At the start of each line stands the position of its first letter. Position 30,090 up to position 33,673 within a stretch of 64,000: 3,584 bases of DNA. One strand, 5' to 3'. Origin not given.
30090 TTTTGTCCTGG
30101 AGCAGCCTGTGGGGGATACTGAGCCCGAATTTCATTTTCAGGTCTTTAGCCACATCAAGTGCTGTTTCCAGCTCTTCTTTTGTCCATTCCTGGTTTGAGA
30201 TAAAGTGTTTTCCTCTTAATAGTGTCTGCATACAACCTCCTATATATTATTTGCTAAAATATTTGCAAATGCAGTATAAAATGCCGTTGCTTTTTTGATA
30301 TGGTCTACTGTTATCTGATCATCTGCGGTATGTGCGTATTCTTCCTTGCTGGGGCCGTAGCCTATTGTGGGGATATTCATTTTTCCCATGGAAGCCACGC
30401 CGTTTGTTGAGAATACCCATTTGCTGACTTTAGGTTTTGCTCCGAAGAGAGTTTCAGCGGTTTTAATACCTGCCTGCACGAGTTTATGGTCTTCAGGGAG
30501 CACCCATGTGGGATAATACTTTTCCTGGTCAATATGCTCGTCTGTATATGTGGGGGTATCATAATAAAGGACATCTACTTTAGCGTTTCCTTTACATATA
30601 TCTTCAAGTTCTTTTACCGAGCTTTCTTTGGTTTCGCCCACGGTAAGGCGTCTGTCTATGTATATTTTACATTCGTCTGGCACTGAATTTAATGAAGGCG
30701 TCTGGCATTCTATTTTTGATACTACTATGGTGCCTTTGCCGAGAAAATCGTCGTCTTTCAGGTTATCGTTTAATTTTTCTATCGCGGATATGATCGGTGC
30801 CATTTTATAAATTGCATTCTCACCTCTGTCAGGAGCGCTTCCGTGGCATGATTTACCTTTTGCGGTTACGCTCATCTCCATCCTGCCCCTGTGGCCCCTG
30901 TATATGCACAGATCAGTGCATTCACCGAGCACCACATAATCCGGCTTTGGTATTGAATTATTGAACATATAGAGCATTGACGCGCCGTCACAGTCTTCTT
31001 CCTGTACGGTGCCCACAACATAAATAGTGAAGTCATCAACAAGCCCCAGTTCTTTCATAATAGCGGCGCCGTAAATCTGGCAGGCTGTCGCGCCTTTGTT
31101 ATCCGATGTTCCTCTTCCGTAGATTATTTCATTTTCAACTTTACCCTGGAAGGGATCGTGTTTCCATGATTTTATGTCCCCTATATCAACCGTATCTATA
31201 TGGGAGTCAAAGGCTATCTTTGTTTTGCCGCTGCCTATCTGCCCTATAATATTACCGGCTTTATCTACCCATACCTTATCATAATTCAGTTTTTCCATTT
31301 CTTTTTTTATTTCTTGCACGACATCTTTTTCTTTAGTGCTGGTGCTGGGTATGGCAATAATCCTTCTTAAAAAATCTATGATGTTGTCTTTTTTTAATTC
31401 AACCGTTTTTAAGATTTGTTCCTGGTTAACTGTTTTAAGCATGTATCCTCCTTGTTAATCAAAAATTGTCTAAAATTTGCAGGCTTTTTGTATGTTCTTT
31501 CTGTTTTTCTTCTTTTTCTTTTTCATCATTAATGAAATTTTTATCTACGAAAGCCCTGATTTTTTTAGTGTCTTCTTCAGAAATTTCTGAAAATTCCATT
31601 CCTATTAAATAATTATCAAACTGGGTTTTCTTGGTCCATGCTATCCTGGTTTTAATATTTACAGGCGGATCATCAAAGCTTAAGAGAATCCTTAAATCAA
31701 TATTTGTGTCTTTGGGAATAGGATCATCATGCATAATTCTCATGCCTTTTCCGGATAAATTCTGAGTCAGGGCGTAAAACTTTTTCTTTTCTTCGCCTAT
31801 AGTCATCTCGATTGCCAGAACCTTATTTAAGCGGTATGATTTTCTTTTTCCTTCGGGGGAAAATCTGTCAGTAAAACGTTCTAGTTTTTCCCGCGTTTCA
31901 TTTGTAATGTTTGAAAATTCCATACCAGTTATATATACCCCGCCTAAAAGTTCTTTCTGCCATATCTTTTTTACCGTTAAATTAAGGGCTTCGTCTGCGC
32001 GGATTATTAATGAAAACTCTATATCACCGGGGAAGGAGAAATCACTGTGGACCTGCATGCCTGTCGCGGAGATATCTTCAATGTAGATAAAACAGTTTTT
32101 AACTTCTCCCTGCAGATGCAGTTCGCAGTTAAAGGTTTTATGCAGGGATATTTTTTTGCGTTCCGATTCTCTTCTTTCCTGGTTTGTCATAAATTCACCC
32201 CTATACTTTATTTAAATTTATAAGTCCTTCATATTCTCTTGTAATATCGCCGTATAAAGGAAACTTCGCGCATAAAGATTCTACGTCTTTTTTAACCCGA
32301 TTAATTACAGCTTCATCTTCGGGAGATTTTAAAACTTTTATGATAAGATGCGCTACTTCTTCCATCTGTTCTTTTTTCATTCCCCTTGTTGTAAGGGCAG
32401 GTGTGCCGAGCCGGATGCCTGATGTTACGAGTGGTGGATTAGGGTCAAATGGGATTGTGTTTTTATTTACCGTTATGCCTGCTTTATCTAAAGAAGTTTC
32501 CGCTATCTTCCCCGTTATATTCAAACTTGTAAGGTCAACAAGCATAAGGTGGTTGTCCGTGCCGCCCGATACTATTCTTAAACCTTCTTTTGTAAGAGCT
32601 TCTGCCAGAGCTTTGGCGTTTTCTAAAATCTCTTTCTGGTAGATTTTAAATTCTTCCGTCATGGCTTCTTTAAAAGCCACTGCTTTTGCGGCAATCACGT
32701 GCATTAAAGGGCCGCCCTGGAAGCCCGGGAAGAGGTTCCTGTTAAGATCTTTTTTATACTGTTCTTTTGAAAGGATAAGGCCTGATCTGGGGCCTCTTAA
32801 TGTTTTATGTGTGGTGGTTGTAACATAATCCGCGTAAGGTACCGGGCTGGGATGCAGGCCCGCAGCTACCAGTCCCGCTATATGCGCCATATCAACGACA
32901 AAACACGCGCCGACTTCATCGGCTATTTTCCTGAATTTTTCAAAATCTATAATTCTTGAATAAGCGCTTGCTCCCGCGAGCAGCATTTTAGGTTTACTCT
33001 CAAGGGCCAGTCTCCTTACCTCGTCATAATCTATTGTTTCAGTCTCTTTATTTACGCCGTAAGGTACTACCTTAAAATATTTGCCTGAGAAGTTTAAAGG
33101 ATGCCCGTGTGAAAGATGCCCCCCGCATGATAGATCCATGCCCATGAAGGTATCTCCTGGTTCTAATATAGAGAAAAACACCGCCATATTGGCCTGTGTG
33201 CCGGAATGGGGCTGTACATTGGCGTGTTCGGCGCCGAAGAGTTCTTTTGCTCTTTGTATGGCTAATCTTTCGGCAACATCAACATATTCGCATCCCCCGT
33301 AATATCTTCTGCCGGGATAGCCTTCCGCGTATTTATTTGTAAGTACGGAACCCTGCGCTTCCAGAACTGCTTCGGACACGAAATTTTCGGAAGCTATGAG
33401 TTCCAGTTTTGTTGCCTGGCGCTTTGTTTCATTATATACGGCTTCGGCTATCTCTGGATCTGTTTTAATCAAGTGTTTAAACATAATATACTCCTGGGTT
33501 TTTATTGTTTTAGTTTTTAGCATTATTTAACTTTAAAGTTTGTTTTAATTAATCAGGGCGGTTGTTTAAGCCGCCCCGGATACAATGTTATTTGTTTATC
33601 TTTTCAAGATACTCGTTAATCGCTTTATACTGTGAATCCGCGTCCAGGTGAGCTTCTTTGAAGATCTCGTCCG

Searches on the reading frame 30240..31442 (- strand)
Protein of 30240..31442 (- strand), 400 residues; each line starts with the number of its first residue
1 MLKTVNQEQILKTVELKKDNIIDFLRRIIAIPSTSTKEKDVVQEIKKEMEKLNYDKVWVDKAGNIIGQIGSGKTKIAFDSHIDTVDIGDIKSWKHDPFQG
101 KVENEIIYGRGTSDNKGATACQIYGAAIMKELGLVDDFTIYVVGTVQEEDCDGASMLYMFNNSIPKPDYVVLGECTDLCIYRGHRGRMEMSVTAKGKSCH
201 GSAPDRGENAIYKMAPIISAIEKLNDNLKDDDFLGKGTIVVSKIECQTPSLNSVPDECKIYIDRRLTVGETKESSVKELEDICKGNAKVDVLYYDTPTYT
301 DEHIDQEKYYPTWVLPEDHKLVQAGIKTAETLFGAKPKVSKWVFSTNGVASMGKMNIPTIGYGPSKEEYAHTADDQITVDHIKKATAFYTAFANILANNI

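Call 15: search_protein_families(library=pfam, proteins=[window:30240-31442:-], max_evalue=0.001)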
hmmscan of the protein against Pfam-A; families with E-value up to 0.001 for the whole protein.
window:30240-31442:- (400 aa): 2 families
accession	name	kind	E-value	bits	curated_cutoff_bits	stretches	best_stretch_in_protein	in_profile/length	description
PF01546.33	Peptidase_M20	-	6.8e-25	88.6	24.6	1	77-393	1-204/206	Peptidase family M20/M25/M40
PF07687.19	M20_dimer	-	2.8e-22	79.1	21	1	183-288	2-104/107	Peptidase dimerisation domain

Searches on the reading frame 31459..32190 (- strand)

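Call 15: search_protein_families(library=pfam, proteins=[window:31459-32190:-], max_evalue=0.001)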
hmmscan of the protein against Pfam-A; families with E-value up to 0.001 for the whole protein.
window:31459-32190:- (243 aa): 1 family
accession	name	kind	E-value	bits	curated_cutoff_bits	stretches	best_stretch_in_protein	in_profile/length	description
PF07238.19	PilZ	-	5.2e-25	88.2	22.5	2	115-216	2-101/102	PilZ domain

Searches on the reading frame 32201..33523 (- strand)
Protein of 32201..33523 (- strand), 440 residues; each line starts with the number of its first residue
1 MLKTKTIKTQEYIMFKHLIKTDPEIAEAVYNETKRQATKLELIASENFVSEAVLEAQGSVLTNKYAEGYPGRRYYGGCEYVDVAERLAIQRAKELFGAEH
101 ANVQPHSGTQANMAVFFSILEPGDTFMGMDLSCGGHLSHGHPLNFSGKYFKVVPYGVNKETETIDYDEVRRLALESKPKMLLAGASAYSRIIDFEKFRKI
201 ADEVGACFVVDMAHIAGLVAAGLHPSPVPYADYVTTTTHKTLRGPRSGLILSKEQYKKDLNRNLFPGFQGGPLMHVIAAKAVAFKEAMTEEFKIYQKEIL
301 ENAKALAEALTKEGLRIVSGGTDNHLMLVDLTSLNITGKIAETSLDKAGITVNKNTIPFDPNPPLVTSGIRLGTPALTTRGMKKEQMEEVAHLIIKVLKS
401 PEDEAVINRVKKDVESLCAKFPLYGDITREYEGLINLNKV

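Call 15: search_protein_families(library=pfam, proteins=[window:32201-33523:-], max_evalue=0.001)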
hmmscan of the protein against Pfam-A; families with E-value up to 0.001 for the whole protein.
window:32201-33523:- (440 aa): 2 families
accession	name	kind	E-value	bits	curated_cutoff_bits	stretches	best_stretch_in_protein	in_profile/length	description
PF00464.25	SHMT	-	4.2e-174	579.2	27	1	20-394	3-399/399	Serine hydroxymethyltransferase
PF00155.27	Aminotran_1_2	-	6.4e-08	32.6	19.7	1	71-381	34-353/361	Aminotransferase class I and II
